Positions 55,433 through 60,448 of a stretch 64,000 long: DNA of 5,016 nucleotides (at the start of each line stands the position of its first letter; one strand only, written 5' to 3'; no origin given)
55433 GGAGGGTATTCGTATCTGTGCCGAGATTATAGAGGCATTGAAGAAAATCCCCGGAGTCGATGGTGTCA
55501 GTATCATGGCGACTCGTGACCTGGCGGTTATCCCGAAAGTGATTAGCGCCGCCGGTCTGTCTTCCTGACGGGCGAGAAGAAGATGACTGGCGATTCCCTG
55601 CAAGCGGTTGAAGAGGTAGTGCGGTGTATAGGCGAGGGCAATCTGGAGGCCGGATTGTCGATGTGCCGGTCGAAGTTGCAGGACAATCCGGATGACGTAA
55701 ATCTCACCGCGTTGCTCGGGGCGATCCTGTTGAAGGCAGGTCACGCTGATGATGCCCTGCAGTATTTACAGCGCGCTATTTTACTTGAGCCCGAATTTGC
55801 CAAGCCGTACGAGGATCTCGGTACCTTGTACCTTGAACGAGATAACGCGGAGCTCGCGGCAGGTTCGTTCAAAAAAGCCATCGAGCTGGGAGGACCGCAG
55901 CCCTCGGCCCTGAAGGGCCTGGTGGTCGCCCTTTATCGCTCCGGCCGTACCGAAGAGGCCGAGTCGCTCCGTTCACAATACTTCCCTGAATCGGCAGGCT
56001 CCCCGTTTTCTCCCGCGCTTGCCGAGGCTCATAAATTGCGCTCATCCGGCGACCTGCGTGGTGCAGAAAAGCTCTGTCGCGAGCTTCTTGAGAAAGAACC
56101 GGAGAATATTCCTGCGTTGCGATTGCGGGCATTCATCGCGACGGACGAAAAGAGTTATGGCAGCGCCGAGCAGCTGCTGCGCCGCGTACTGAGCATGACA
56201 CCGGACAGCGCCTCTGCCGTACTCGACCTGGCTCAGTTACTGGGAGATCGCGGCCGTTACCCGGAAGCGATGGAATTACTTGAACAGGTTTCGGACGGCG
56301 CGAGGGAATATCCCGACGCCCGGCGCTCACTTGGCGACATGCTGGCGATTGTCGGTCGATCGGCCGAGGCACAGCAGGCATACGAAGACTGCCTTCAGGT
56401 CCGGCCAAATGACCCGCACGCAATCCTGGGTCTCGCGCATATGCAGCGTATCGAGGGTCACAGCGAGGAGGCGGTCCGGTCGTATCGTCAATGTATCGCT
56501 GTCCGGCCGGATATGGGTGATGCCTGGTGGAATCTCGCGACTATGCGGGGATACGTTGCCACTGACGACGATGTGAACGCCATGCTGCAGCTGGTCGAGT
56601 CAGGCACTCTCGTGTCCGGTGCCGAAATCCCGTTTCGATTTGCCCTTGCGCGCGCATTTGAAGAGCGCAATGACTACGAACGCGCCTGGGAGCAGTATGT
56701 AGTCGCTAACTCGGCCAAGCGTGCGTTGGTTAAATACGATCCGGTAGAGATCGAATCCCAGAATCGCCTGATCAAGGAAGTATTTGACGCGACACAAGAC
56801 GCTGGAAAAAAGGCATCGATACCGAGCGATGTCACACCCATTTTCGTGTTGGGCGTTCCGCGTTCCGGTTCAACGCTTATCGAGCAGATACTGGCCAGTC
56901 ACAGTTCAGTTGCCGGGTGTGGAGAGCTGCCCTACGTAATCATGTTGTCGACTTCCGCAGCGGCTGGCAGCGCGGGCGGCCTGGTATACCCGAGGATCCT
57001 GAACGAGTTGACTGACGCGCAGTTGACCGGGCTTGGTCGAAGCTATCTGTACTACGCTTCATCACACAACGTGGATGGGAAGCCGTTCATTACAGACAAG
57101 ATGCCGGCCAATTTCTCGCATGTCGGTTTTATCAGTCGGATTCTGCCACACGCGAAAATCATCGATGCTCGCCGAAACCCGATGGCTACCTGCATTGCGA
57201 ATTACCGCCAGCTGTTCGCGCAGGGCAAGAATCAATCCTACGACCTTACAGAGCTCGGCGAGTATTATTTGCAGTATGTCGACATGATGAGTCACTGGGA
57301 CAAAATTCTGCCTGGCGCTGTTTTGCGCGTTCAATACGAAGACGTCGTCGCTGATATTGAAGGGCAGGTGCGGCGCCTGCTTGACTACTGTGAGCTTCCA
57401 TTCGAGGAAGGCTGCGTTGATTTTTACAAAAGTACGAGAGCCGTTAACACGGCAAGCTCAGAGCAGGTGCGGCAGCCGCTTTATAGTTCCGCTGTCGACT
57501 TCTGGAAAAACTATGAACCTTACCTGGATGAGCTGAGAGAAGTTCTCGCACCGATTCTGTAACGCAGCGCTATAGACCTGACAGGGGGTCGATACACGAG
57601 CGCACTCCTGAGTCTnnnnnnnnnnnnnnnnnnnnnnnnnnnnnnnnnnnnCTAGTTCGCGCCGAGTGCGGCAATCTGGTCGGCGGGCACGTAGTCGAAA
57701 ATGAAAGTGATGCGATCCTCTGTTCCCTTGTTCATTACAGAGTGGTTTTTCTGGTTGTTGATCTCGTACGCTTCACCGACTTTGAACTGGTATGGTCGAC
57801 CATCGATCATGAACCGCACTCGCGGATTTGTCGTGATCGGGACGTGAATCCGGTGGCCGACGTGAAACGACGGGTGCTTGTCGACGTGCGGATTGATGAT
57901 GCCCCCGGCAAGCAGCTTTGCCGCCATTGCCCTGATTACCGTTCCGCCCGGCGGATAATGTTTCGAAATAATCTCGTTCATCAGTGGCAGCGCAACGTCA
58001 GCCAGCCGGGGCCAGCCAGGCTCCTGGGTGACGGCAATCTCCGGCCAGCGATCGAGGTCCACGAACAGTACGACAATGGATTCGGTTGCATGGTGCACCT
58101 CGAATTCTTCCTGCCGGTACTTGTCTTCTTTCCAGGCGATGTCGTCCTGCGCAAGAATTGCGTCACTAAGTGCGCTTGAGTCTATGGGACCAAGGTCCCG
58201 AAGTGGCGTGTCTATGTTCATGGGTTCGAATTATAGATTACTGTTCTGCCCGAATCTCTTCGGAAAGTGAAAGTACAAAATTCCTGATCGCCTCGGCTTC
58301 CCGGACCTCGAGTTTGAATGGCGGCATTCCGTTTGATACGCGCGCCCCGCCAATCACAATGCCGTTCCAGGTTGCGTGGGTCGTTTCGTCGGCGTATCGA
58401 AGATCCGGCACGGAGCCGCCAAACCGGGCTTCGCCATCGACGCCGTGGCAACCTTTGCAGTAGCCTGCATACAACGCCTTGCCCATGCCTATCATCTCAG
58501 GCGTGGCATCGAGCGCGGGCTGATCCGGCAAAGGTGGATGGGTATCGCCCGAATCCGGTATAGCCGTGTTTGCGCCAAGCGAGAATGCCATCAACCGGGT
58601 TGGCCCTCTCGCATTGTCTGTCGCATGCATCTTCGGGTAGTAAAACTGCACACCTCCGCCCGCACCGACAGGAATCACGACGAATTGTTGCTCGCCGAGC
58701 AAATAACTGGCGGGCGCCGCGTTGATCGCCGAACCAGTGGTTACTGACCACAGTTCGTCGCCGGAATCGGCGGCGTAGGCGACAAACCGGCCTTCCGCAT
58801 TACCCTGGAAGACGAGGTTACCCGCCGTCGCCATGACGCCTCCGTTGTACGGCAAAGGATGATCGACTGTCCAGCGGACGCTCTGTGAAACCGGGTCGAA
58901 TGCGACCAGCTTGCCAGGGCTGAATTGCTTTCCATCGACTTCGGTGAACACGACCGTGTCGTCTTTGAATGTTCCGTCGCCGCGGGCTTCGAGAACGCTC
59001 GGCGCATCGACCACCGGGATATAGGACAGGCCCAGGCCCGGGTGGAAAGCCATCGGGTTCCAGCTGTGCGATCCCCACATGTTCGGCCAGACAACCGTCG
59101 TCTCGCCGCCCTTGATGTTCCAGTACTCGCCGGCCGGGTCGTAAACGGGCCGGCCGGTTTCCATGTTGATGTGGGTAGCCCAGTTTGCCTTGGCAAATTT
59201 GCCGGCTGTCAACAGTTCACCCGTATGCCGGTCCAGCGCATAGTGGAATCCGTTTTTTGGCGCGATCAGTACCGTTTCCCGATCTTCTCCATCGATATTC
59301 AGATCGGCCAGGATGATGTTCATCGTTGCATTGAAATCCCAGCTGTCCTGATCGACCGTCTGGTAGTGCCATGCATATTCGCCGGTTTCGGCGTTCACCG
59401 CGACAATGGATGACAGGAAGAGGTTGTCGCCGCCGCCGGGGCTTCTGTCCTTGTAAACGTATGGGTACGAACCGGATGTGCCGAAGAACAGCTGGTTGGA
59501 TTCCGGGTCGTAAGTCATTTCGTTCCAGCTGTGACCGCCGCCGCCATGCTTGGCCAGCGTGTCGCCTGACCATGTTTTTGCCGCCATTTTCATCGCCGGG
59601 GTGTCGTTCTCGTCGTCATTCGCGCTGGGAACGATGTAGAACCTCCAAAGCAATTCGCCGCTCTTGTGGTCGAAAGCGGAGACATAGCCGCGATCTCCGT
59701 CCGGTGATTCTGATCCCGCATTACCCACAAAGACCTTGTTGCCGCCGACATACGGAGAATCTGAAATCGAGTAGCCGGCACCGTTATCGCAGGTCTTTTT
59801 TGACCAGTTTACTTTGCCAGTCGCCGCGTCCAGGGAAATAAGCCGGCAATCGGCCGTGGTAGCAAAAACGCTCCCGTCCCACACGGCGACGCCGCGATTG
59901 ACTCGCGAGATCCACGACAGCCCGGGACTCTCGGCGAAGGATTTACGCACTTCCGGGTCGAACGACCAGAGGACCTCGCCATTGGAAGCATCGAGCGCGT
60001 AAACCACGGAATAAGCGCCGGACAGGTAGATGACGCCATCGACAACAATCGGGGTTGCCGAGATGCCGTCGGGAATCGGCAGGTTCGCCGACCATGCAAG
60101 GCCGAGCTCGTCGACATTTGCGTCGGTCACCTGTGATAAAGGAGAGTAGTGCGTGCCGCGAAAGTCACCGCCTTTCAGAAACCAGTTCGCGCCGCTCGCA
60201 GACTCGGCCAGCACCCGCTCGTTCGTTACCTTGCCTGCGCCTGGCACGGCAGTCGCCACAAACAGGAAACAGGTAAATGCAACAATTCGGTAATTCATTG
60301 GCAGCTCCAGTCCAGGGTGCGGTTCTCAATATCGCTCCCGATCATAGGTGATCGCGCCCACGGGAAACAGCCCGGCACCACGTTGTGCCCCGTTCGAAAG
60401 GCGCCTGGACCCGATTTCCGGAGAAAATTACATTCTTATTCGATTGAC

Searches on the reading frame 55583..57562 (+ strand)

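Call 71: search_protein_families(library=pfam, proteins=[window:55583-57562:+], max_evalue=0.001)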
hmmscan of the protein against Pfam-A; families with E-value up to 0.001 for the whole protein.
window:55583-57562:+ (659 aa): 26 families (the best 25 are shown)
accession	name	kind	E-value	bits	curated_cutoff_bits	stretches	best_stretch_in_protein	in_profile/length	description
PF13469.12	Sulfotransfer_3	-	2.1e-47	162.6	27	1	419-609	1-216/216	Sulfotransferase family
PF14559.12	TPR_19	-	1.5e-31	109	25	2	187-247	2-62/68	Tetratricopeptide repeat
PF13428.12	TPR_14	-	2e-21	74.7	23.5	0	244-286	1-43/44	Tetratricopeptide repeat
PF13431.12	TPR_17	-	3.3e-21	74.2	24.4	0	198-230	1-33/34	Tetratricopeptide repeat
PF13432.12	TPR_16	-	1.2e-20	74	32.7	2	214-276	1-63/65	Tetratricopeptide repeat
PF07719.23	TPR_2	-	4.3e-19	67.4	27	0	44-71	6-33/34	Tetratricopeptide repeat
PF23914.1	TPR_CcmH_CycH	-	2.3e-18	67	42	1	154-209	99-154/158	Cytochrome c-type biogenesis protein H TPR domain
PF00515.34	TPR_1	-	2.8e-15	55.8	27.8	0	45-72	7-34/34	Tetratricopeptide repeat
PF13181.12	TPR_8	-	1.2e-14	53.6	25.7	0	282-310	5-33/34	Tetratricopeptide repeat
PF13424.12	TPR_12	-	2.2e-14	53.8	30.1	1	211-274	4-75/77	Tetratricopeptide repeat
PF24575.1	TPR_Slam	-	1.5e-13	51.5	35.2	0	182-229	53-100/104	Surface lipoprotein assembly modifier, N-terminal TPR repeats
PF13371.12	TPR_9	-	4.8e-13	49.4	35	1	45-103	1-59/73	Tetratricopeptide repeat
PF13176.12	TPR_7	-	9.9e-13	47.5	27.9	0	280-313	1-34/36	Tetratricopeptide repeat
PF13414.12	TPR_11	-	1.8e-11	44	26.8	0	48-84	3-39/42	TPR repeat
PF00685.33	Sulfotransfer_1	-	5.1e-10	39.6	22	1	419-631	3-207/255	Sulfotransferase domain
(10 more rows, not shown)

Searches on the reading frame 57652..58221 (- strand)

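Call 71: search_protein_families(library=pfam, proteins=[window:57652-58221:-], max_evalue=0.001)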
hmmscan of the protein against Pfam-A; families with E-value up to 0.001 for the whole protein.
window:57652-58221:- (189 aa): 1 family
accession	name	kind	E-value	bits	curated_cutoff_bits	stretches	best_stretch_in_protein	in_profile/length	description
PF05118.21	Asp_Arg_Hydrox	-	5.3e-11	43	22.6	1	59-177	37-154/157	Aspartyl/Asparaginyl beta-hydroxylase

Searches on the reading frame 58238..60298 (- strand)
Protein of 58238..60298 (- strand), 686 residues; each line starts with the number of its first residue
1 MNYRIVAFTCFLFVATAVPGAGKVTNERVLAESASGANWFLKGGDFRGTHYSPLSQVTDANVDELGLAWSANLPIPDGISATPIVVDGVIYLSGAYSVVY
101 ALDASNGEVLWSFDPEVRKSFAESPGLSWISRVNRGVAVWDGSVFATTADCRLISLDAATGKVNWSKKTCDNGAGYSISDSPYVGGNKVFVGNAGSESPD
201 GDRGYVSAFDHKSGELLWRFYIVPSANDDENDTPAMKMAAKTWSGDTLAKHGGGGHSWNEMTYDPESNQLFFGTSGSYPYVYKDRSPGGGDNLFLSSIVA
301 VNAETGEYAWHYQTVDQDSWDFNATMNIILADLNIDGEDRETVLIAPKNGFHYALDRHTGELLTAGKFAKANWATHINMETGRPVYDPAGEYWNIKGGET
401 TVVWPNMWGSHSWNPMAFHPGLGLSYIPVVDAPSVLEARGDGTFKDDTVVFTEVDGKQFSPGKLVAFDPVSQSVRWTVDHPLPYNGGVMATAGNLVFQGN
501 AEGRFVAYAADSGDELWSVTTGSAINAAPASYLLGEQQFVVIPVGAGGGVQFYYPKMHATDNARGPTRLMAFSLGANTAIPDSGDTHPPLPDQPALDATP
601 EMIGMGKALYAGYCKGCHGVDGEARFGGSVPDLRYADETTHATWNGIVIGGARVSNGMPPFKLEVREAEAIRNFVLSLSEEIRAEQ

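Call 71: search_protein_families(library=pfam, proteins=[window:58238-60298:-], max_evalue=0.001)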
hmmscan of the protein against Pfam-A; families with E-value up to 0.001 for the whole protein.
window:58238-60298:- (686 aa): 5 families
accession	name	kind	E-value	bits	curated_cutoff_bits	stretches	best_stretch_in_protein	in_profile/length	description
PF01011.28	PQQ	-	5.1e-73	247.2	26.7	2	39-363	1-335/595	Glucose/ethanol/alcohol dehydrogenase, beta-propeller domain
PF13360.13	PQQ_2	-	9.7e-29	101.1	27.6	3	68-222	16-146/233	Outer membrane protein assembly factor BamB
PF13570.13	Beta-prop_ACSF4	-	2.4e-11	44.1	133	1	67-220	83-210/329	Beta-alanine-activating enzyme, beta-propeller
PF13442.11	Cytochrome_CBB3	-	3.1e-07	31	27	1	606-673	6-66/68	Cytochrome C oxidase, cbb3-type, subunit III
PF00034.26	Cytochrom_C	-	0.00014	23.6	21.3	0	606-677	4-88/90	Cytochrome c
